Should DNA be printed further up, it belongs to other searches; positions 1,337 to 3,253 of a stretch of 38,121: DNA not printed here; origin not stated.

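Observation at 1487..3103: Intact but motif-degenerate TraC/VirB4 paralog at the head of the F-type operon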

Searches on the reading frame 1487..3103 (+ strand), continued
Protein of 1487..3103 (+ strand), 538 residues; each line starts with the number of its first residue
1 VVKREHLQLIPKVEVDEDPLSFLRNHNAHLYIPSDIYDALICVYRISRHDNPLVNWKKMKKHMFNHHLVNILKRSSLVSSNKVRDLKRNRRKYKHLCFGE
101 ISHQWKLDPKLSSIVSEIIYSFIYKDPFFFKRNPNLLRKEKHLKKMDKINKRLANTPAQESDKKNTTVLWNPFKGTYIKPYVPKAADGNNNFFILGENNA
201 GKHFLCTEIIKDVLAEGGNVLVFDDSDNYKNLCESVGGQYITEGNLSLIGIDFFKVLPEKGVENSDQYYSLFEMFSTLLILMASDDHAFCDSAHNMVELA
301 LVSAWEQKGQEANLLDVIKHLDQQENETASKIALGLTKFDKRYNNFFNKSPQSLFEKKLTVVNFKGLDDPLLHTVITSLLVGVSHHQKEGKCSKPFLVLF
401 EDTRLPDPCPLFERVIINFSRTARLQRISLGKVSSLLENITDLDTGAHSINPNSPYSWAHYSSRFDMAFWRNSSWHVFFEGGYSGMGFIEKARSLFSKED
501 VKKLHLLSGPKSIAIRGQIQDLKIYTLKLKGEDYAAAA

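Call 35: search_protein_families(library=phrogs, proteins=[window:1490-3100:+, L004:8016-9164:+], max_evalue=0.01)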
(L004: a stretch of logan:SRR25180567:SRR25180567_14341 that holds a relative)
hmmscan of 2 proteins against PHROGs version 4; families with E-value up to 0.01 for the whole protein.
window:1490-3100:+ (537 aa): 0 families

L004:8016-9164:+ (383 aa): 4 families
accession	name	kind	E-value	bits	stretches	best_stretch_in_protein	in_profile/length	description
phrog_6493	-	DNA, RNA and nucleotide metabolism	2.6e-29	103.4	1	2-219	8-180/261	DnaD-like helicase loader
phrog_11233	-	DNA, RNA and nucleotide metabolism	8.5e-15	55.9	1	11-241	9-230/297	replication initiation protein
phrog_428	-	DNA, RNA and nucleotide metabolism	6e-14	53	1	2-145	87-198/455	replication initiation protein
phrog_678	-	DNA, RNA and nucleotide metabolism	8.4e-06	26.6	1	20-178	75-210/346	replication initiation O-like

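Call 36: search_protein_families(library=ncbifam, proteins=[window:1490-3100:+, L004:8016-9164:+, P0014], max_evalue=0.01)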
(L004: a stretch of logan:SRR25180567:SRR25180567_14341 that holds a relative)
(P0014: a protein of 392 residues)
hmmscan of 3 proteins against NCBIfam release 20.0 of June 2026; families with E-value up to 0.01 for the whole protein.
window:1490-3100:+ (537 aa): 6 families
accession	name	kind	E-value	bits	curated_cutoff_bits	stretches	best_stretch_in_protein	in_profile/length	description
TIGR02746.1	TraC-F-type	equivalog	1e-29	103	567.05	1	183-382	427-629/800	type IV secretion system protein TraC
NF010278.0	PRK13721.1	subfamily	1.8e-19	69.1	1177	1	184-385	475-681/874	type IV secretion system protein TraC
NF045971.1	conju_CD1110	equivalog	2.5e-11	42.6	325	1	187-371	414-603/752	VirB4-like conjugal transfer ATPase, CD1110 family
NF045975.1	VirB4_plasma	equivalog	2.6e-07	28.8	590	1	184-244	511-571/894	Mbov_0397 family ICE element conjugal transfer ATPase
TIGR03783.1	Bac_Flav_CT_G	subfamily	0.0016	16.4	261.55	1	187-236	437-486/829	TraG family conjugative transposon ATPase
NF005304.0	PRK06835.1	equivalog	0.0056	15.8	215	1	176-226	171-220/330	ATP-binding protein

L004:8016-9164:+ (383 aa): 0 families

P0014 (392 aa): 5 families
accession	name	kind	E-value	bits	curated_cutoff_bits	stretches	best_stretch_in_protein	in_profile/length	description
TIGR02746.1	TraC-F-type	equivalog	1e-31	109.7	567.05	1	43-360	429-738/800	type IV secretion system protein TraC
TIGR00929.1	VirB4_CagE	subfamily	7.1e-11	41.1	643.1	1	32-357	429-726/792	VirB4 family type IV secretion/conjugal transfer ATPase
NF045975.1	VirB4_plasma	equivalog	1.3e-10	39.6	590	1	36-97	507-568/894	Mbov_0397 family ICE element conjugal transfer ATPase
NF010278.0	PRK13721.1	subfamily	2.8e-10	38.7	1177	1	43-179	478-602/874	type IV secretion system protein TraC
NF045971.1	conju_CD1110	equivalog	1.2e-08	33.7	325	1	44-247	415-615/752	VirB4-like conjugal transfer ATPase, CD1110 family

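Call 37: search_solved_structures(query=A1, max_evalue=0.01, show_alignments=2)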
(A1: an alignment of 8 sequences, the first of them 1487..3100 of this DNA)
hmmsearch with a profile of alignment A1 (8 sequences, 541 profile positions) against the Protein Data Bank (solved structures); distinct sequences matched with E-value up to 0.01: 1.
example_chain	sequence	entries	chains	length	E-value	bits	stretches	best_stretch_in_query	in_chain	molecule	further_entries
4ag5_A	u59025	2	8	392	0.0013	20.7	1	190-312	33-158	TYPE IV SECRETORY PATHWAY VIRB4 COMPONENTS-LIKE PROTEIN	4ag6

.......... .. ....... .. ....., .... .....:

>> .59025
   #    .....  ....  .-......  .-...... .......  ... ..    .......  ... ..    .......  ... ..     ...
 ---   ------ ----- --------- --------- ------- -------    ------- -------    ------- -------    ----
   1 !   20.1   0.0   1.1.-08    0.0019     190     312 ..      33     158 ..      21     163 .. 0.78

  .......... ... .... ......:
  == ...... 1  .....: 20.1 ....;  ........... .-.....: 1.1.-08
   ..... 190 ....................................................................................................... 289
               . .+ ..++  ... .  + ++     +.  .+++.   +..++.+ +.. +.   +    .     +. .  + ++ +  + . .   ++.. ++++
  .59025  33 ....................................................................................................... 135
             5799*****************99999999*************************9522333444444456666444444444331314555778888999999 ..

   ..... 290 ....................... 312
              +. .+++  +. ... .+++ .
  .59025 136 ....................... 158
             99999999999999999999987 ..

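Call 39: find_homologous_proteins(query=A2, max_evalue=1e-10)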
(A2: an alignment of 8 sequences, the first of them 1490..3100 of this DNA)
Query A2 (8 sequences) (537 aa, profile of the alignment): 11 proteins with E <= 1e-10 among 8000 candidates.
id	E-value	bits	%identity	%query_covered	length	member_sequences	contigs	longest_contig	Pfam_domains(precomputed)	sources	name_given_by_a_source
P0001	0.0e+0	1026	86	100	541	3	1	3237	PF19044.7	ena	-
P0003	0.0e+0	1015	75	100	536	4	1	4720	PF19044.7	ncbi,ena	-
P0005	0.0e+0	1011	73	100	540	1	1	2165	PF19044.7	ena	-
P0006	1.5e-261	887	69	100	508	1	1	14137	-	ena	-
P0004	5.7e-251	852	82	89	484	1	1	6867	PF19044.7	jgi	jgi:hypothetical protein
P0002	4.2e-248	843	88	89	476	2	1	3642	PF19044.7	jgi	jgi:hypothetical protein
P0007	7.6e-175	601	97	58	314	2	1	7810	PF19044.7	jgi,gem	-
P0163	1.3e-130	455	76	50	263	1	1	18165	-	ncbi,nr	ncbi:MAG: hypothetical protein O3C54_01780, partial [Proteobacteria bacterium]|nr:hypothetical prote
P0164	1.3e-38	151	87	15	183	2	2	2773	-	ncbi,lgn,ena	-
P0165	1.7e-11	62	21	40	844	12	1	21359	PF19044.7,PF11130.15,PF12846.14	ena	-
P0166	9.0e-11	59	21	40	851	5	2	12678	PF19044.7,PF11130.15,PF12846.14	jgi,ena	-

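Call 51: find_encoding_contigs(protein=P0016, flank=10000)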
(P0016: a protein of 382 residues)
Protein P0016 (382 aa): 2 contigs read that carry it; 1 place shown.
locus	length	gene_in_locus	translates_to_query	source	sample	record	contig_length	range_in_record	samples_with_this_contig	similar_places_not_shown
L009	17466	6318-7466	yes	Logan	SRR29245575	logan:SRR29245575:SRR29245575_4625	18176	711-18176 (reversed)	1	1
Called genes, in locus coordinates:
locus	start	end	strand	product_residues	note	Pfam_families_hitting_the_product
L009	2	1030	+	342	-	?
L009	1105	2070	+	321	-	PF00126:HTH_1, PF03466:LysR_substrate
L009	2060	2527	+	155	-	PF01327:Pep_deformylase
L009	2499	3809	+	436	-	PF00083:Sugar_tr, PF07690:MFS_1, PF13347:MFS_2, PF07690:MFS_1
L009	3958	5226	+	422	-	-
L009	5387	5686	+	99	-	-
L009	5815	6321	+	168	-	-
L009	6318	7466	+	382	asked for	-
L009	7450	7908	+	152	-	PF11753:DUF3310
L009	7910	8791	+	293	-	PF08238:Sel1 (faint)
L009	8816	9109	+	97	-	PF07178:TraL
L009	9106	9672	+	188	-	PF05309:TraE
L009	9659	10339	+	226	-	-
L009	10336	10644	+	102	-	-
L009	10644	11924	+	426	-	PF03743:TrbI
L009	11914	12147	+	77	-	-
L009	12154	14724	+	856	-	PF11130:TraC_F_IV, PF12846:AAA_10, PF19044:P-loop_TraG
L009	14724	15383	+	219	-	-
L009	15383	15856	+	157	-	-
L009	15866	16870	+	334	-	PF06834:TraU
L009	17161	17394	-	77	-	PF12651:RHH_3 (weak)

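Call 52: predict_structure(alignment_id=A4)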
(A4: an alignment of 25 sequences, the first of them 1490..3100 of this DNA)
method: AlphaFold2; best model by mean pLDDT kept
length: 537 residues; sequences in the alignment: 25
mean_pLDDT: 66.8   pTM: 0.63
mean pLDDT of the five models: 66.8, 65.4, 65.0, 61.3, 61.1
residues with pLDDT >= 90: 86; 70-90: 191; 50-70: 105; < 50: 155
segments of 3 or more residues with pLDDT < 50: 1-15, 25-28, 47-106, 122-165, 181-183, 443-460, 528-537
pLDDT, mean of each block of 10 residues (from residue 1): 31 45 53 61 53 44 36 33 34 38 48 57 43 37 41 37 55 69 59 86 90 91 90 92 82 77 66 84 69 89 89 92 90 91 79 87 83 86 85 90 60 79 85 75 42 41 76 87 64 75 72 80 64 39
secondary structure, 60 per line:
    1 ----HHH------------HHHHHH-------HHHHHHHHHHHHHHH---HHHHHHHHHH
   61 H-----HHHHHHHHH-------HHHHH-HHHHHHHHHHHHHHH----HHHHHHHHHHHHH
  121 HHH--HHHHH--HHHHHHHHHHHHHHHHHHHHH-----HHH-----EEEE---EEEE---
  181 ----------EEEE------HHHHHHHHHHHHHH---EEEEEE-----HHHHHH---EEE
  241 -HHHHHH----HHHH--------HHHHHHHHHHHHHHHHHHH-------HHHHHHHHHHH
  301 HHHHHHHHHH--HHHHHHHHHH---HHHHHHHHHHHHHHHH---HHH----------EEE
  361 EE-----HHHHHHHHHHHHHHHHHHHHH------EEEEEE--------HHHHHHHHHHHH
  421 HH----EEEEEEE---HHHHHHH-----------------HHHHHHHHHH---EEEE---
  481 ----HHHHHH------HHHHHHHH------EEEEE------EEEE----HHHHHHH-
elements in order: H20-25 H33-47 H51-61 H67-75 H83-87 H89-103 H108-123 H126-130 H133-153 E167-170 E174-177 E191-194 H201-214 E218-223 H229-234 E238-240 H242-247 H252-255 H264-282 H290-310 H313-322 H326-341 E358-362 H368-388 E395-400 H409-422 E427-433 H437-443 H461-470 E474-477 H485-490 H497-504 E511-515 E522-525 H530-536

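Call 55: fold_search(model_id=the predicted structure, library=pdb)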
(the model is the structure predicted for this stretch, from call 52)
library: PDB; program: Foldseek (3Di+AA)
matches with E <= 10: 1189; with E <= 0.001: 86
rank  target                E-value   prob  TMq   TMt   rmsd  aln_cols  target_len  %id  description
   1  4ag5_B                1.5e-11  1.00  0.49  0.66   6.2       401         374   13  Structure of VirB4 of Thermoanaerobacter pseudethanolicus (released 2012-07-04)
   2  4ag5_A                1.7e-11  1.00  0.50  0.68   5.9       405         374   14  Structure of VirB4 of Thermoanaerobacter pseudethanolicus (released 2012-07-04)
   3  4ag6_A                2.2e-11  1.00  0.50  0.69   6.2       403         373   14  Structure of VirB4 of Thermoanaerobacter pseudethanolicus (released 2012-07-04)
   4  4ag6_B                1.3e-10  1.00  0.48  0.65   6.2       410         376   14  Structure of VirB4 of Thermoanaerobacter pseudethanolicus (released 2012-07-04)
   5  8rtd_O                1.5e-09  1.00  0.45  0.31   4.6       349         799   12  Stalk-Arches-IMC structure from the fully-assembled R388 type IV secretion system determined by cryo-EM. (released 2024-06-19)
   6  8rtd_T                6.3e-09  1.00  0.44  0.31   5.1       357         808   12  Stalk-Arches-IMC structure from the fully-assembled R388 type IV secretion system determined by cryo-EM. (released 2024-06-19)
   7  8rtd_g                9.1e-09  1.00  0.44  0.33   4.7       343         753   12  Stalk-Arches-IMC structure from the fully-assembled R388 type IV secretion system determined by cryo-EM. (released 2024-06-19)
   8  4d2i_A                1.1e-08  1.00  0.43  0.49   6.6       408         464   14  Crystal structure of the HerA hexameric DNA translocase from Sulfolobus solfataricus bound to AMP-PNP (released 2014-12-03)
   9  7es4                  2.5e-08  1.00  0.46  0.64   5.8       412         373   11  the crystral structure of DndH-C-domain (released 2022-05-11)
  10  9x1m_A                2.8e-08  1.00  0.35  0.33  10.9       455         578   13  The cryo-EM structure of HerA-NurA complex with AMPPNP and dsDNA from Thermococcus kodakarensis (released 2026-02-04)
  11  4d2i_B                4.2e-08  1.00  0.44  0.50   6.3       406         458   15  Crystal structure of the HerA hexameric DNA translocase from Sulfolobus solfataricus bound to AMP-PNP (released 2014-12-03)
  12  7wrw_A                4.6e-08  1.00  0.36  0.34  12.6       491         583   10  Structure of Deinococcus radiodurans HerA (released 2023-02-01)
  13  8rtd_P                6.4e-08  1.00  0.43  0.32   5.8       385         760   12  Stalk-Arches-IMC structure from the fully-assembled R388 type IV secretion system determined by cryo-EM. (released 2024-06-19)
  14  7o43_B                1.3e-07  1.00  0.41  0.30   6.3       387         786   11  TrwK/VirB4unbound dimer complex from R388 type IV secretion system determined by cryo-EM. (released 2022-06-22)
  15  8yhx_A                1.3e-07  1.00  0.41  0.39  11.4       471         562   14  Cryo-EM structure of the trimeric HerA (released 2024-11-06)
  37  8rtd_V                1.1e-05  1.00  0.37  0.29   9.2       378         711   10  Stalk-Arches-IMC structure from the fully-assembled R388 type IV secretion system determined by cryo-EM. (released 2024-06-19)
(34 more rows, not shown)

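Call 61: find_encoding_contigs(protein=P0017, flank=10000)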
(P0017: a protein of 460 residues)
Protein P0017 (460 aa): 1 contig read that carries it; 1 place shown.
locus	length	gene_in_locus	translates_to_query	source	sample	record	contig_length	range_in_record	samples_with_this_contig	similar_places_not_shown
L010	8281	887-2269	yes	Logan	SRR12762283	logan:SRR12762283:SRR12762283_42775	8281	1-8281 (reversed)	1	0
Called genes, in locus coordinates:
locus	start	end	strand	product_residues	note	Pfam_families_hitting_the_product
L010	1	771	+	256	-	?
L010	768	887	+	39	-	-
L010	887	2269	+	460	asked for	PF19044:P-loop_TraG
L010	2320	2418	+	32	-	-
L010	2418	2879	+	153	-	-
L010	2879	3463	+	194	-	-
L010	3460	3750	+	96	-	PF07178:TraL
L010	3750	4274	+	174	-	PF05309:TraE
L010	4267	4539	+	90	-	-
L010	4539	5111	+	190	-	PF05309:TraE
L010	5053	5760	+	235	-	PF23536:TraK_C (weak)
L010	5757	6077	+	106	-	-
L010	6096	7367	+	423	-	PF03743:TrbI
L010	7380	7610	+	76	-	-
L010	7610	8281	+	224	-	?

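Call 62: search_protein_families(library=pfam, proteins=[L010:1-768:+, L010:2418-2876:+, L010:2879-3460:+, L010:4267-4536:+, L009:3958-5223:+, L009:5815-6318:+, L009:5387-5683:+, L004:9537-10001:+], max_evalue=0.05)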
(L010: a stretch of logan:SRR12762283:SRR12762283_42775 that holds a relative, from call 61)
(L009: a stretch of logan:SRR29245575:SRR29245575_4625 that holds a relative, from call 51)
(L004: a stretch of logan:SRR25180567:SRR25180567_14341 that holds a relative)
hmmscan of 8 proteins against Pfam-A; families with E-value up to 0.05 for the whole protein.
L010:1-768:+ (256 aa): 1 family
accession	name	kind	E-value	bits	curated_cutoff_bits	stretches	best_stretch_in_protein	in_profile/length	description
PF11638.13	DnaA_N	-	0.0014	18.7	24.6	1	179-239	3-64/65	DnaA N-terminal domain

L010:2418-2876:+ (153 aa): 0 families

L010:2879-3460:+ (194 aa): 1 family
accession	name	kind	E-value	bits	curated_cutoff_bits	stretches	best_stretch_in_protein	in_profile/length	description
PF06054.18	CoiA_nuc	-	0.03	14.9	20.3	0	61-157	16-119/158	Competence protein CoiA, nuclease-like domain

L010:4267-4536:+ (90 aa): 1 family
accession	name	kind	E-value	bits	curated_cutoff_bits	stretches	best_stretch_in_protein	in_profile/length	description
PF09794.14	Avl9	-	0.02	13.9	22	1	3-73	158-222/379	Transport protein Avl9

L009:3958-5223:+ (422 aa): 2 families
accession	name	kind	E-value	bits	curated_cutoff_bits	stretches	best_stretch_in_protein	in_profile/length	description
PF13412.12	HTH_24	-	0.013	15.6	21.9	1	86-116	18-48/48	Winged helix-turn-helix DNA-binding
PF11638.13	DnaA_N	-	0.04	14.1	24.6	0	366-404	19-57/65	DnaA N-terminal domain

L009:5815-6318:+ (168 aa): 0 families

L009:5387-5683:+ (99 aa): 0 families

L004:9537-10001:+ (155 aa): 0 families

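Call 74: search_protein_families(library=padloc, proteins=[window:1490-3100:+, L004:8016-9164:+], max_evalue=0.01)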
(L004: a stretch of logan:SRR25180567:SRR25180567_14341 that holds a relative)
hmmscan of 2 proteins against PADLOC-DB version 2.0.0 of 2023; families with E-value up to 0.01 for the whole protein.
window:1490-3100:+ (537 aa): 1 family
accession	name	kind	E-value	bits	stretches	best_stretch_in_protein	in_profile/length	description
PDLC04103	HerA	-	0.00074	16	1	193-234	177-218/579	-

L004:8016-9164:+ (383 aa): 0 families

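Call 80: find_encoding_contigs(protein=P0022, flank=10000)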
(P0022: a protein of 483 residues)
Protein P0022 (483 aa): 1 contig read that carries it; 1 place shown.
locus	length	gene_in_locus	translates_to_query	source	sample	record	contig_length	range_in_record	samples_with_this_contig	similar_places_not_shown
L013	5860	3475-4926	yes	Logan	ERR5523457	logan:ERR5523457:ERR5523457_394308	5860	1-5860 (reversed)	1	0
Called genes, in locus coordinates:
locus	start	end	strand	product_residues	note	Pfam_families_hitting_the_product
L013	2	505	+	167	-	?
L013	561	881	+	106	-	-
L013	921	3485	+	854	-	PF11130:TraC_F_IV, PF12846:AAA_10, PF19044:P-loop_TraG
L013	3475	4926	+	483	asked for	PF12846:AAA_10 (faint), PF19044:P-loop_TraG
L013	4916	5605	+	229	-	PF12477:TraW_N (weak)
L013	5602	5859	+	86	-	?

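Call 84: find_related_loci(query=A2, collection=metagenome_contigs, flank=10000)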
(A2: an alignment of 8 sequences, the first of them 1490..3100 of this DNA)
Query A2 (537 aa) in metagenome_contigs; peptide patterns used: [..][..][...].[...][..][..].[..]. (x = any residue, [..] = any of these).
600 stretches matched a pattern (row limit reached: there are more); 2 encode a relative of the query (tblastn E <= 1e-3); 2 distinct loci.
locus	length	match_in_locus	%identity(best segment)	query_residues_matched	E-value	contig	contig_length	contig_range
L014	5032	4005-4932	90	3-311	2e-157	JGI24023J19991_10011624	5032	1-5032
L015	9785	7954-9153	31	160-537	6e-40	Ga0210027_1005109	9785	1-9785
